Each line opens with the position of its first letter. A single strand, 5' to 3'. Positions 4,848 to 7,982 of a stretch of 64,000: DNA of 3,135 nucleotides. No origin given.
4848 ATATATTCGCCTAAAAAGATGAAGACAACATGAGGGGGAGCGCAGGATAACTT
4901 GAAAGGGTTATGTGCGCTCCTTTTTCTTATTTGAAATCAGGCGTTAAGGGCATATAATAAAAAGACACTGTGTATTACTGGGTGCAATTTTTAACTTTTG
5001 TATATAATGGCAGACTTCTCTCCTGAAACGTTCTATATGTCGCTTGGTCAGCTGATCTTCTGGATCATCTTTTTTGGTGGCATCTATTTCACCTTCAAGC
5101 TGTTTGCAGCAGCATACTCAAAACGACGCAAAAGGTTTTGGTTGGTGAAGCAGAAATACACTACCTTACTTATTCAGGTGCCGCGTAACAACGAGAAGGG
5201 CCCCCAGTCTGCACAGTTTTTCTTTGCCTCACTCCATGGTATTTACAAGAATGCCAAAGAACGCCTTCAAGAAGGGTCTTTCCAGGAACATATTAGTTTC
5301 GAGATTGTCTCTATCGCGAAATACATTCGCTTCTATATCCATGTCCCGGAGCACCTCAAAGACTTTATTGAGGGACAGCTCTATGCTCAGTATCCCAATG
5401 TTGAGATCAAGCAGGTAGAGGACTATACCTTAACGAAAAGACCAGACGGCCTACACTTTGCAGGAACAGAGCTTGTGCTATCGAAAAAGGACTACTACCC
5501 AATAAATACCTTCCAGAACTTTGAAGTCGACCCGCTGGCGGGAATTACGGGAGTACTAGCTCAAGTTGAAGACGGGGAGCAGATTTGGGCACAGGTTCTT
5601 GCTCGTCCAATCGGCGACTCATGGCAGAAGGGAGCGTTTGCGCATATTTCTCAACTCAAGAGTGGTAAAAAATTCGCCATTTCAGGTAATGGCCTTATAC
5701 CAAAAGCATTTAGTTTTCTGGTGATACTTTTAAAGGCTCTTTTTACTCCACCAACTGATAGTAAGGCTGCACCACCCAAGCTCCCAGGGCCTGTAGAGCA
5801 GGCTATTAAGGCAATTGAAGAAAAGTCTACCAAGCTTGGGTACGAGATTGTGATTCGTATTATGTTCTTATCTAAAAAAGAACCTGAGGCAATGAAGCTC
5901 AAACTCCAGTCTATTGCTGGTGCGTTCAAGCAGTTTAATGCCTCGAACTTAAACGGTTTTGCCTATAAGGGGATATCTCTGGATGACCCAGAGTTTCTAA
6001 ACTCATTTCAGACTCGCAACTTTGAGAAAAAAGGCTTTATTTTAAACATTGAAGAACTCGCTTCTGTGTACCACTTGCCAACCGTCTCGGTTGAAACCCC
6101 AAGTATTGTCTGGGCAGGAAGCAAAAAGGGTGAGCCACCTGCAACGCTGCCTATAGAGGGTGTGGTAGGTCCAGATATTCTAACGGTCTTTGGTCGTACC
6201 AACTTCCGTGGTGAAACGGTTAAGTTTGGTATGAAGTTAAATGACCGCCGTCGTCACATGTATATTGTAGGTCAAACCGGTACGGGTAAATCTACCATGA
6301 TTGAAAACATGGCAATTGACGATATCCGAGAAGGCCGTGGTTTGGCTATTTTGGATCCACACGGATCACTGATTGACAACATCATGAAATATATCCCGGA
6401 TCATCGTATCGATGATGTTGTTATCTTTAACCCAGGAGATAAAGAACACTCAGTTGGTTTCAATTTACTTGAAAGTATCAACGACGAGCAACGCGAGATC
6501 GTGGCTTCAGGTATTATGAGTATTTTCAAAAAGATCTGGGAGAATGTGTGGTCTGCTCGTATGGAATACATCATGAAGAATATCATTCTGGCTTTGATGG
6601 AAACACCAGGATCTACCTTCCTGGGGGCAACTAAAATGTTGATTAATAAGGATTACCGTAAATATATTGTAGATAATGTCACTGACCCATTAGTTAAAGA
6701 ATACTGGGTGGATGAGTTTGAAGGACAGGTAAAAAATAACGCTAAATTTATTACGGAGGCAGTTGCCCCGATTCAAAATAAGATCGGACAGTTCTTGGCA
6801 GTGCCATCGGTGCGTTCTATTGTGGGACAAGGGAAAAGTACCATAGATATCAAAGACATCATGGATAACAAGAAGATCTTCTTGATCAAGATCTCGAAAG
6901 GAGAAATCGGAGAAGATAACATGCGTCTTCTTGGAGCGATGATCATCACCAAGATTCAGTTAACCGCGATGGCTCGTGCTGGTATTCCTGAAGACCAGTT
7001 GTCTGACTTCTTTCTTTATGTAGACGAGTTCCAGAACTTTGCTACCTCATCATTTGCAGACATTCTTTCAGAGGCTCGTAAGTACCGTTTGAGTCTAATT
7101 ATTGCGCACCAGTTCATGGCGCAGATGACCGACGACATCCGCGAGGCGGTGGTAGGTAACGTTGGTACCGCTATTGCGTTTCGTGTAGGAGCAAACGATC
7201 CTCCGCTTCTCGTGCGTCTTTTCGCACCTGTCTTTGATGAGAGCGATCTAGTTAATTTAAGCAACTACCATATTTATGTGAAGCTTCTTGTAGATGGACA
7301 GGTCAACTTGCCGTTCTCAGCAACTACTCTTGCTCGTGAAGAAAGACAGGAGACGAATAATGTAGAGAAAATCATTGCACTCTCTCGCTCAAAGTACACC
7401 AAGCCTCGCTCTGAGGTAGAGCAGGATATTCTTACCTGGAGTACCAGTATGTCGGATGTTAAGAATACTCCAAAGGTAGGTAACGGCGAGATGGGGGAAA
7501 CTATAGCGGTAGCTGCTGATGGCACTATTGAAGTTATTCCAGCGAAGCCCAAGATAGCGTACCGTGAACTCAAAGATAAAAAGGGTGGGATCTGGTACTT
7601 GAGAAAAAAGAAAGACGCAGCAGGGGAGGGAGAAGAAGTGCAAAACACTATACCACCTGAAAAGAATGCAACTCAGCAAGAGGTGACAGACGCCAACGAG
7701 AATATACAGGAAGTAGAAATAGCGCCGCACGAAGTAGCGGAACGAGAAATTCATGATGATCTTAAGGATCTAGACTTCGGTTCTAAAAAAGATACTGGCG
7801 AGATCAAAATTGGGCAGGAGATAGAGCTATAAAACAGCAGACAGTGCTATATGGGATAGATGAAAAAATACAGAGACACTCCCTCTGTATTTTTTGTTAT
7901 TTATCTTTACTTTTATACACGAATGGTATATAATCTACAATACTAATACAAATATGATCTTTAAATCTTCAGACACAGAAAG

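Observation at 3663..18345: Convergent pair of paralogous membrane-anchored TrwB/TraD-like ATPases flanking an island of uncharacterised membrane and secreted proteins: candidate novel translocation system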

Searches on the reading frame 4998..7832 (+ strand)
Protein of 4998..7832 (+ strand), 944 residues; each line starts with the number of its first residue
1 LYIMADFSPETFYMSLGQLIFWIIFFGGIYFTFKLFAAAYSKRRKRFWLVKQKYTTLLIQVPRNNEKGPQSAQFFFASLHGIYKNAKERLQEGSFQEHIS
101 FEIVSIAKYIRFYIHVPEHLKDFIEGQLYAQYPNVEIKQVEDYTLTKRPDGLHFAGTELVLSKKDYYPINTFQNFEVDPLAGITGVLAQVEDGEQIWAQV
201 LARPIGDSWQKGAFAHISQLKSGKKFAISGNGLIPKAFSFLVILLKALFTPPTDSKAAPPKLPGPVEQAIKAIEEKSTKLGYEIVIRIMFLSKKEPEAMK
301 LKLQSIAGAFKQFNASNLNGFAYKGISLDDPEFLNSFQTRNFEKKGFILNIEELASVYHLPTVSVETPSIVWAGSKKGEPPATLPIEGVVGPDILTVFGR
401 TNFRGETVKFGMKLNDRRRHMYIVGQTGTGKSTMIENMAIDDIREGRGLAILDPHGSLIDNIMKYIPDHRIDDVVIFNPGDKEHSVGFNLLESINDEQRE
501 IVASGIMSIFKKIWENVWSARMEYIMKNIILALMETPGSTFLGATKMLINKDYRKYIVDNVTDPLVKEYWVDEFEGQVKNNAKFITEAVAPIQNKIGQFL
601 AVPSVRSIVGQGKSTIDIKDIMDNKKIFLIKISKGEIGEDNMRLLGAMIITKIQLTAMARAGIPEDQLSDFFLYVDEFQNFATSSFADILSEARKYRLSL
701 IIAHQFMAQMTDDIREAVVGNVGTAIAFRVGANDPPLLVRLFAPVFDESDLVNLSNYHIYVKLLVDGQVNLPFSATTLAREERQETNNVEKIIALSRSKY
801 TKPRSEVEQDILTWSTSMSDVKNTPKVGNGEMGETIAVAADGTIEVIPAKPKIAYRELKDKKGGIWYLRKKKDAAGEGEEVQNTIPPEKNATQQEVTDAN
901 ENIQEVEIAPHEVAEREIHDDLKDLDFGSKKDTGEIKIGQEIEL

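Call 4: search_protein_families(library=pfam, proteins=[window:4998-7832:+], max_evalue=0.1)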
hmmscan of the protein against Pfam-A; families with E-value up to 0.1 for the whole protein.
window:4998-7832:+ (944 aa): 11 families
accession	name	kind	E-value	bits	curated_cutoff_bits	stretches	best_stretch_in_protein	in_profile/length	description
PF10412.15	TrwB_AAD_bind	-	1.7e-13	50.7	20.5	1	412-730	9-310/387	Type IV secretion-system coupling protein DNA-binding domain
PF02534.20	T4SS-DNA_transf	-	3.1e-05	23.5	20.1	1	407-712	31-346/468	Type IV secretory system Conjugative DNA transfer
PF12696.13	TraG-D_C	-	4.5e-05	23.8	22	1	673-731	4-67/126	TraM recognition site of TraD and TraG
PF01935.23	DUF87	-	5.5e-05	23.8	23.2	1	408-480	12-82/220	Helicase HerA, central domain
PF13401.12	AAA_22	-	0.0029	18.4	27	1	417-438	4-25/130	AAA domain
PF25199.1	nSTAND_NTPase5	-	0.022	15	34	1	415-500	38-125/145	Novel STAND NTPase 5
PF13555.12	AAA_29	-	0.023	14.9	27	1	418-436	23-40/61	P-loop containing region of AAA domain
PF01580.24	FtsK_SpoIIIE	-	0.03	14.2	24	1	403-438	26-59/221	FtsK/SpoIIIE family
PF12775.13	AAA_7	-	0.035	14.1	25.8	1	414-439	29-53/181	P-loop containing dynein motor region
PF00270.35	DEAD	-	0.036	14.2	26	0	418-464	14-63/167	DEAD/DEAH box helicase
PF20720.3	nSTAND3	-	0.087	13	27.2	0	416-449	15-48/155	Novel STAND NTPase 3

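Call 9: search_protein_families(library=ncbifam, proteins=[window:4998-7832:+], max_evalue=0.01)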
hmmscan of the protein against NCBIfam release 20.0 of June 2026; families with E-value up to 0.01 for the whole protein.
window:4998-7832:+ (944 aa): 8 families
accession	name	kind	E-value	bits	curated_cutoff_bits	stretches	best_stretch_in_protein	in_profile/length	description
NF045973.1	conju_CD1115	equivalog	3.5e-16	59.1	250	1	415-731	21-358/442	VirD4-like conjugal transfer protein, CD1115 family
TIGR03743.1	SXT_TraD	subfamily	4.2e-11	42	366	1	412-494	169-254/636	conjugative transfer system coupling protein TraD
NF053655.1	CedD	equivalog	2.7e-07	29.7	600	1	401-465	204-268/527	DNA-translocating ATPase CedD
NF041447.1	TrbC_conju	equivalog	6.1e-06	24.9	800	1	407-454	118-165/685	F-type conjugative transfer protein TrbC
TIGR03754.1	conj_TOL_TraD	equivalog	0.00019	20.1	647.55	1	409-457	171-219/643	type IV conjugative transfer system coupling protein TraD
TIGR02759.1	TraD_Ftype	equivalog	0.00059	18.7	521.35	0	413-529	171-280/566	type IV conjugative transfer system coupling protein TraD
NF045975.1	VirB4_plasma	equivalog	0.002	15.9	590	1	398-455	493-552/894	Mbov_0397 family ICE element conjugal transfer ATPase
NF033849.1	ser_rich_anae_1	subfamily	0.0034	14.8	650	0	683-730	1047-1090/1163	serine-rich protein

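Call 27: find_homologous_proteins(query=window:4998-7832:+)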
Query window:4998-7832:+ (944 aa): 6164 proteins with E <= 0.001 among 8000 candidates; the best 120 are listed.
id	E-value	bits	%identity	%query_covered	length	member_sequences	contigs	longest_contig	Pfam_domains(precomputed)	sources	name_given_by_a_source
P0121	0.0e+0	2120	100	100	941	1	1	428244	PF26449.1,PF10412.16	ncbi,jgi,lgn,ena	ncbi:MAG: type IV secretion system DNA-binding domain-containing protein [Patescibacteria group bact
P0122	0.0e+0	1309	63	98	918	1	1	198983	PF26449.1,PF10412.16,PF01935.24,PF12696.14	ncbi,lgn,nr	ncbi:type IV secretion system DNA-binding domain-containing protein [Candidatus Microgenomates bacte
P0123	0.0e+0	1291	63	96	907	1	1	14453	PF26449.1,PF10412.16,PF01935.24,PF02534.21,PF12696.14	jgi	-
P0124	0.0e+0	1268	61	99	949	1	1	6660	PF26449.1,PF10412.16,PF01935.24,PF02534.21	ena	-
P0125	0.0e+0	1250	64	91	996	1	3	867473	PF26449.1,PF10412.16,PF01935.24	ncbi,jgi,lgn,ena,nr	ncbi:MAG TPA: type IV secretion system DNA-binding domain-containing protein [Patescibacteria group 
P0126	0.0e+0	1242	60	98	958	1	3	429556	PF26449.1,PF10412.16,PF01935.24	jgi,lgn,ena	-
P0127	0.0e+0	1241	63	91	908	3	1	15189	PF26449.1,PF10412.16,PF01935.24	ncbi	-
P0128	0.0e+0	1218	61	95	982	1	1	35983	PF26449.1,PF10412.16,PF01935.24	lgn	-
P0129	0.0e+0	1208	59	97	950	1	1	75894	PF26449.1,PF10412.16,PF01935.24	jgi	jgi:hypothetical protein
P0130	0.0e+0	1200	58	98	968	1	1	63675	PF26449.1,PF10412.16,PF01935.24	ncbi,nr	ncbi:MAG: type IV secretion system DNA-binding domain-containing protein [Patescibacteria group bact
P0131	0.0e+0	1199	58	100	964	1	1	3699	PF26449.1,PF10412.16,PF01935.24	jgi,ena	-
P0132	0.0e+0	1149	56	99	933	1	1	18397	PF26449.1,PF10412.16,PF01935.24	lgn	-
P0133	0.0e+0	1020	56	85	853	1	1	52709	PF26449.1,PF10412.16,PF01935.24,PF02534.21,PF12696.14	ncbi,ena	-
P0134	0.0e+0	1019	53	95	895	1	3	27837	PF26449.1,PF10412.16,PF12696.14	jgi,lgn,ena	-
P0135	3.2e-279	947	49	95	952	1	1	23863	PF26449.1,PF10412.16,PF12696.14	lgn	-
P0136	1.5e-274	931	54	81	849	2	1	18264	PF26449.1,PF10412.16,PF01935.24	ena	-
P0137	2.6e-274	930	51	86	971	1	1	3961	PF26449.1,PF10412.16,PF01935.24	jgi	jgi:hypothetical protein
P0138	2.7e-273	927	53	86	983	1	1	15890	PF26449.1,PF10412.16,PF01935.24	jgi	jgi:hypothetical protein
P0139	5.6e-273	926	51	86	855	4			PF26449.1,PF10412.16,PF01935.24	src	-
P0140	6.3e-273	926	53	82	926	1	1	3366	PF26449.1,PF10412.16,PF01935.24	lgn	-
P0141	2.6e-271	921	48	95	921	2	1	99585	PF26449.1,PF10412.16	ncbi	-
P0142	3.4e-270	917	51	85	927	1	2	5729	PF26449.1,PF10412.16,PF01935.24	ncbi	-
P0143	1.6e-269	915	47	97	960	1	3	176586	PF26449.1,PF10412.16,PF01935.24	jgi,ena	-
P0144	1.5e-266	905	53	82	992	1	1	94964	PF26449.1,PF10412.16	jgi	jgi:hypothetical protein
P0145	5.6e-266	903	48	93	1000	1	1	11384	PF26449.1,PF10412.16,PF12696.14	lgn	-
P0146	1.3e-265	902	51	90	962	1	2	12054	PF26449.1,PF10412.16,PF01935.24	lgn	-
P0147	4.5e-265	900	49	88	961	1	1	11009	PF26449.1,PF10412.16,PF01935.24,PF02534.21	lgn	-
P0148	3.5e-264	897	49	90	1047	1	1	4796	PF26449.1,PF10412.16,PF01935.24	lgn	-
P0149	3.6e-264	897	50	90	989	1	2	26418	PF26449.1,PF10412.16,PF01935.24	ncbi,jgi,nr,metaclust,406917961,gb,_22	ncbi:MAG: hypothetical protein ACD_58C00131G0021 [uncultured bacterium]|nr:MAG: hypothetical protein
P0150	4.2e-264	897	49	93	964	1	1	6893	PF26449.1,PF10412.16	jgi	jgi:hypothetical protein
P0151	1.0e-263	895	49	91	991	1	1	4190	PF26449.1,PF10412.16,PF01935.24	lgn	-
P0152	2.0e-263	894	51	88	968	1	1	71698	PF26449.1,PF10412.16,PF01935.24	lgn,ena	-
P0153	6.0e-263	893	51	85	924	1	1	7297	PF26449.1,PF10412.16,PF02534.21,PF12696.14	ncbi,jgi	jgi:hypothetical protein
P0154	7.2e-263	893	50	90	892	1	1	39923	PF26449.1,PF10412.16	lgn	-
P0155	2.7e-262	891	48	91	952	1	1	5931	PF26449.1,PF10412.16,PF01935.24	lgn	-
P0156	4.9e-262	890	50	88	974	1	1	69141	PF26449.1,PF10412.16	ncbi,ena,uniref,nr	ncbi:MAG: hypothetical protein CEN89_230 [Candidatus Berkelbacteria bacterium Licking1014_7]|uniref:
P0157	6.4e-262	889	51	90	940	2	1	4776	PF26449.1,PF10412.16,PF01935.24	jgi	-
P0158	7.9e-262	889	51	89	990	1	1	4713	PF26449.1,PF10412.16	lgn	-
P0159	8.6e-262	889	50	85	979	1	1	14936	PF26449.1,PF10412.16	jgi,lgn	jgi:hypothetical protein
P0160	1.9e-261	888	50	90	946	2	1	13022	PF26449.1,PF10412.16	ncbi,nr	ncbi:MAG: hypothetical protein HW405_791 [Candidatus Berkelbacteria bacterium]|nr:hypothetical prote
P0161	2.8e-261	887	52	85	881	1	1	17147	PF26449.1,PF10412.16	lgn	-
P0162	4.3e-261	887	48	95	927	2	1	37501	PF26449.1,PF10412.16,PF01935.24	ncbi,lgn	-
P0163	4.4e-261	887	51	84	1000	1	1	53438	PF26449.1,PF10412.16,PF01935.24,PF12696.14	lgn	-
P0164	4.9e-261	887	52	84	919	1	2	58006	PF26449.1,PF10412.16,PF01935.24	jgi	-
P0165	1.2e-260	885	50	89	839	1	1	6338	PF26449.1,PF10412.16,PF01935.24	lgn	-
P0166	1.9e-260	885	51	86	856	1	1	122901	PF26449.1,PF10412.16,PF01935.24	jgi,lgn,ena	-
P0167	2.6e-260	884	50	83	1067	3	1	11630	PF26449.1,PF10412.16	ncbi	-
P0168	4.6e-260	883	47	92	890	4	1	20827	PF26449.1,PF10412.16,PF01935.24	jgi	-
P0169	5.7e-260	883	50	93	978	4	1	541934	PF26449.1,PF10412.16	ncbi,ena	-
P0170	6.0e-260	883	51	85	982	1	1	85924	PF26449.1,PF10412.16,PF01935.24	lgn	-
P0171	1.2e-259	882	48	91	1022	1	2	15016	PF26449.1,PF10412.16,PF01935.24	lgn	-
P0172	1.2e-259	882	51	83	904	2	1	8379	PF26449.1,PF10412.16,PF01935.24,PF12696.14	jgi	jgi:hypothetical protein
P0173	1.7e-259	881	48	91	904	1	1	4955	PF26449.1,PF10412.16,PF01935.24,PF12696.14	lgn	-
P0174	1.7e-259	881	52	83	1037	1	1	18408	PF26449.1,PF10412.16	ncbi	-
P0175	5.3e-259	880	49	93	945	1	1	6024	PF26449.1,PF10412.16,PF01935.24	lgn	-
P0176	7.9e-259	879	49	92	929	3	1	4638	PF26449.1,PF10412.16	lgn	-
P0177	1.2e-258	879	49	91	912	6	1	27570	PF26449.1,PF10412.16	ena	-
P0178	1.2e-258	879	50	84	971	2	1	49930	PF26449.1,PF10412.16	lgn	-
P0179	1.6e-258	878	50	90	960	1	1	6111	PF26449.1,PF10412.16,PF01935.24,PF12696.14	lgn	-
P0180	1.6e-258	878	50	90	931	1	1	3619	PF26449.1,PF10412.16,PF01935.24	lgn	-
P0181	1.9e-258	878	51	85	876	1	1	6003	PF26449.1,PF10412.16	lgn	-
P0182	2.4e-258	878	49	91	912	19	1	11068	PF26449.1,PF10412.16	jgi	-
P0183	4.9e-258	877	51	83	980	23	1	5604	PF26449.1,PF10412.16,PF01935.24,PF12696.14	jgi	-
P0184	5.3e-258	876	50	86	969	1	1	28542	PF26449.1,PF10412.16,PF01935.24,PF12696.14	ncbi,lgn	-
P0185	5.4e-258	876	46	98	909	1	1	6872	PF26449.1,PF10412.16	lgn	-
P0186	7.2e-258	876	50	86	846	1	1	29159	PF26449.1,PF10412.16,PF01935.24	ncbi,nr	ncbi:MAG: type IV secretion system DNA-binding domain-containing protein, partial [Patescibacteria g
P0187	1.4e-257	875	52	83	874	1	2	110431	PF26449.1,PF10412.16,PF01935.24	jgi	-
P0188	1.7e-257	875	50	85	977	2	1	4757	PF26449.1,PF02534.21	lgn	-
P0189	2.4e-257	874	50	90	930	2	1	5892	PF26449.1,PF10412.16,PF01935.24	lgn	-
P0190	2.4e-257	874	47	95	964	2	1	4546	PF26449.1,PF10412.16,PF01935.24,PF12696.14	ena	-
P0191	2.5e-257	874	50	85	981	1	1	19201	PF26449.1,PF10412.16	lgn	-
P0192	2.7e-257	874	49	90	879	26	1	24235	PF26449.1,PF10412.16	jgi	-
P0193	3.5e-257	874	50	85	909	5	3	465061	PF26449.1,PF10412.16,PF01935.24,PF02534.21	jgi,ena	-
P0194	6.6e-257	873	46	92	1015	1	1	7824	PF26449.1,PF10412.16,PF12696.14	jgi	jgi:hypothetical protein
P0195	7.4e-257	873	49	91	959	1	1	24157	PF26449.1,PF10412.16,PF01935.24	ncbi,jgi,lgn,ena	-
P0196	1.0e-256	872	48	94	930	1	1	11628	PF26449.1,PF10412.16,PF01935.24,PF12696.14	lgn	-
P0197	1.2e-256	872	50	90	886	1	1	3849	PF26449.1,PF10412.16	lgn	-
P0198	1.3e-256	872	50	84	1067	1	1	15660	PF26449.1,PF10412.16,PF01935.24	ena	-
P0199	1.4e-256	872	50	84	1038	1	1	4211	PF26449.1,PF10412.16,PF01935.24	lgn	-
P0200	1.4e-256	872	50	91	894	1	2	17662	PF26449.1,PF10412.16,PF12696.14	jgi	jgi:hypothetical protein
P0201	1.5e-256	872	49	90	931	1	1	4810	PF26449.1,PF10412.16,PF01935.24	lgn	-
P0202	2.2e-256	871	48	96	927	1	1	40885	PF26449.1,PF10412.16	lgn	-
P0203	4.6e-256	870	46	97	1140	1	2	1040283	PF26449.1,PF10412.16,PF01935.24,PF02534.21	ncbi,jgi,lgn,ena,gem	-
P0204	6.3e-256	870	49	92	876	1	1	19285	PF26449.1,PF10412.16,PF01935.24,PF02534.21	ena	-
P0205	6.4e-256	870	49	92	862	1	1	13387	PF26449.1,PF10412.16,PF02534.21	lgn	-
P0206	7.6e-256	869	48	96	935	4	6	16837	PF26449.1,PF10412.16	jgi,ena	-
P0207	8.3e-256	869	51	84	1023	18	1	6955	PF26449.1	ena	-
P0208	1.3e-255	869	48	95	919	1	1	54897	PF26449.1,PF10412.16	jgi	jgi:hypothetical protein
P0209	1.6e-255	868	51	87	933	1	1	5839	PF26449.1,PF10412.16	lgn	-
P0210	1.9e-255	868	48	90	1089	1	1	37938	PF26449.1,PF10412.16,PF01935.24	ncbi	-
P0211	2.1e-255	868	50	85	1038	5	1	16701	PF26449.1,PF10412.16,PF01935.24,PF02534.21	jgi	-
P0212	2.3e-255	868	49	86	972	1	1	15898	PF26449.1,PF10412.16,PF01935.24,PF12696.14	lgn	-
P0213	2.4e-255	868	51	84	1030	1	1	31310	PF26449.1,PF10412.16,PF13401.13,PF02534.21,PF12696.14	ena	-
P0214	2.7e-255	868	50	85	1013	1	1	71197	PF26449.1,PF10412.16,PF01935.24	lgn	-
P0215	3.0e-255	867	48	95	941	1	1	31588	PF26449.1,PF10412.16,PF12696.14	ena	-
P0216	3.1e-255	867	49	84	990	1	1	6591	PF26449.1,PF02534.21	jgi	-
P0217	3.2e-255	867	50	84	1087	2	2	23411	PF26449.1,PF10412.16,PF12696.14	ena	-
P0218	3.4e-255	867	50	85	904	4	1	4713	PF26449.1,PF10412.16,PF01935.24,PF12696.14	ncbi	ncbi:MAG: type IV secretion system DNA-binding domain-containing protein, partial [Patescibacteria g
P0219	3.5e-255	867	47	96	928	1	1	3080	PF26449.1,PF10412.16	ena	-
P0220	3.6e-255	867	50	85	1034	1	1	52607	PF26449.1,PF10412.16,PF01935.24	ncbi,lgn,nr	ncbi:MAG: type IV secretion system DNA-binding domain-containing protein [Candidatus Berkelbacteria 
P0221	3.9e-255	867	49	90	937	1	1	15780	PF26449.1,PF10412.16,PF01935.24,PF12696.14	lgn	-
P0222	4.1e-255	867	48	95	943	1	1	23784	PF26449.1,PF10412.16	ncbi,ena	-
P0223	4.1e-255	867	47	93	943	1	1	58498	PF26449.1,PF10412.16,PF01935.24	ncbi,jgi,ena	ncbi:MAG: type IV secretion system DNA-binding domain-containing protein [Patescibacteria group bact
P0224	4.8e-255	867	48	90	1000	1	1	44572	PF26449.1,PF10412.16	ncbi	-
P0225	5.0e-255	867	50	85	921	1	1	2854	PF26449.1,PF10412.16,PF01935.24,PF02534.21,PF12696.14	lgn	-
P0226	5.4e-255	867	47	94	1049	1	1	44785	PF26449.1,PF10412.16,PF01935.24,PF02534.21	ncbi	-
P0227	7.2e-255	866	50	89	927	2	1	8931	PF26449.1,PF10412.16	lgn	-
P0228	1.2e-254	865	50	84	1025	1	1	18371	PF26449.1,PF10412.16,PF02534.21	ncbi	-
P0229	1.2e-254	865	50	84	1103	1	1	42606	PF26449.1,PF01935.24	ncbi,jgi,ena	-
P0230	1.4e-254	865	49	93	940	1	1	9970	PF26449.1,PF10412.16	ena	-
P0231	1.8e-254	865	50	84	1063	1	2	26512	PF26449.1,PF10412.16,PF02534.21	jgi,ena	-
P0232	1.9e-254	865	50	84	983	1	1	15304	PF26449.1,PF10412.16,PF01935.24,PF12696.14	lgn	-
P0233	2.7e-254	864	49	91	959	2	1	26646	PF26449.1,PF10412.16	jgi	-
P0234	3.7e-254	864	49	91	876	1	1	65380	PF26449.1,PF10412.16,PF01935.24,PF12696.14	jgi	-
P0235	3.8e-254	864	51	89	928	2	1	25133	PF26449.1,PF10412.16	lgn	-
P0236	4.3e-254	864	51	84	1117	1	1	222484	PF26449.1,PF10412.16,PF01935.24,PF02534.21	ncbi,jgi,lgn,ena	ncbi:MAG: type IV secretion system DNA-binding domain-containing protein [Patescibacteria group bact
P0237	4.4e-254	863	50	88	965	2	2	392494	PF26449.1,PF10412.16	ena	-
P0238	5.2e-254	863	48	93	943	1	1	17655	PF26449.1,PF10412.16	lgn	-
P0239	5.3e-254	863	49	90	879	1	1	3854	PF26449.1,PF10412.16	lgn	-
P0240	5.5e-254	863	48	86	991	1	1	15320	PF26449.1,PF10412.16,PF12696.14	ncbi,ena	-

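Call 28: find_encoding_contigs(protein=P0203, flank=10000, max_places=1)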
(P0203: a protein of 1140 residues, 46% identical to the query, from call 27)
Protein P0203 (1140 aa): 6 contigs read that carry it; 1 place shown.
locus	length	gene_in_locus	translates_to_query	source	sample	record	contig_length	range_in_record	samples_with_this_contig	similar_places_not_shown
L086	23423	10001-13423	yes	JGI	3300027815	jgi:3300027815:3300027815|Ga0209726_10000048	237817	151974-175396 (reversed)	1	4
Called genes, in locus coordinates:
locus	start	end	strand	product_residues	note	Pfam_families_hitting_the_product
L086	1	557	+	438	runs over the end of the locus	-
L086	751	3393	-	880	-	-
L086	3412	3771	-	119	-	PF18908:DUF5663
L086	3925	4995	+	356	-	-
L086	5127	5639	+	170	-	-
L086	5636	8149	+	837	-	PF26449:DUF8128, PF02534:T4SS-DNA_transf (faint)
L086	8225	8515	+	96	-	PF01541:GIY-YIG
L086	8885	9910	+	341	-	PF04545:Sigma70_r4, PF05066:HARE-HTH (faint)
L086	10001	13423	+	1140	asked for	PF26449:DUF8128, PF02534:T4SS-DNA_transf (faint), PF01935:DUF87 (weak), PF10412:TrwB_AAD_bind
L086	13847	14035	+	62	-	-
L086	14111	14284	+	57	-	-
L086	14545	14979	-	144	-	-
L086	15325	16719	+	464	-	-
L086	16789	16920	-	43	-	-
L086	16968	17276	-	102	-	-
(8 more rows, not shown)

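Call 29: find_encoding_contigs(protein=P0169, flank=10000, max_places=1)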
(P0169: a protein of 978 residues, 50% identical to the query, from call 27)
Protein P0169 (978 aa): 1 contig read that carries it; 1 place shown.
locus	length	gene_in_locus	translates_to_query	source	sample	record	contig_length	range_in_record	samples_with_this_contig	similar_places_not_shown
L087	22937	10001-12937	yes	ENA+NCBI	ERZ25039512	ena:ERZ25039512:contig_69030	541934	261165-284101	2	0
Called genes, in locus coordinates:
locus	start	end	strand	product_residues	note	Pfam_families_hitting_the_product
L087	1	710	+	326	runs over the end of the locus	PF03462:PCRF, PF00472:RF-1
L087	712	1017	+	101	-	PF02575:YbaB_DNA_bd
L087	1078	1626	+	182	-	PF01195:Pept_tRNA_hydro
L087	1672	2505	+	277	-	PF00687:Ribosomal_L1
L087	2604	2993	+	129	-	-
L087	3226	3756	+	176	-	PF00466:Ribosomal_L10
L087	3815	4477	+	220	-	-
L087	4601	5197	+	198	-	-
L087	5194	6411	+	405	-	PF01702:TGT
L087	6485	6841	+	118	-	-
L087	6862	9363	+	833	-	PF26449:DUF8128, PF10412:TrwB_AAD_bind (faint)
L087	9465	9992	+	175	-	-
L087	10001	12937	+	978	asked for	PF26449:DUF8128, PF10412:TrwB_AAD_bind (weak)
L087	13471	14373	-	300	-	PF02355:SecD_SecF_C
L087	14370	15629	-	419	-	PF21760:SecD_1st, PF22599:SecDF_P1_head, PF02355:SecD_SecF_C, PF03176:MMPL (weak)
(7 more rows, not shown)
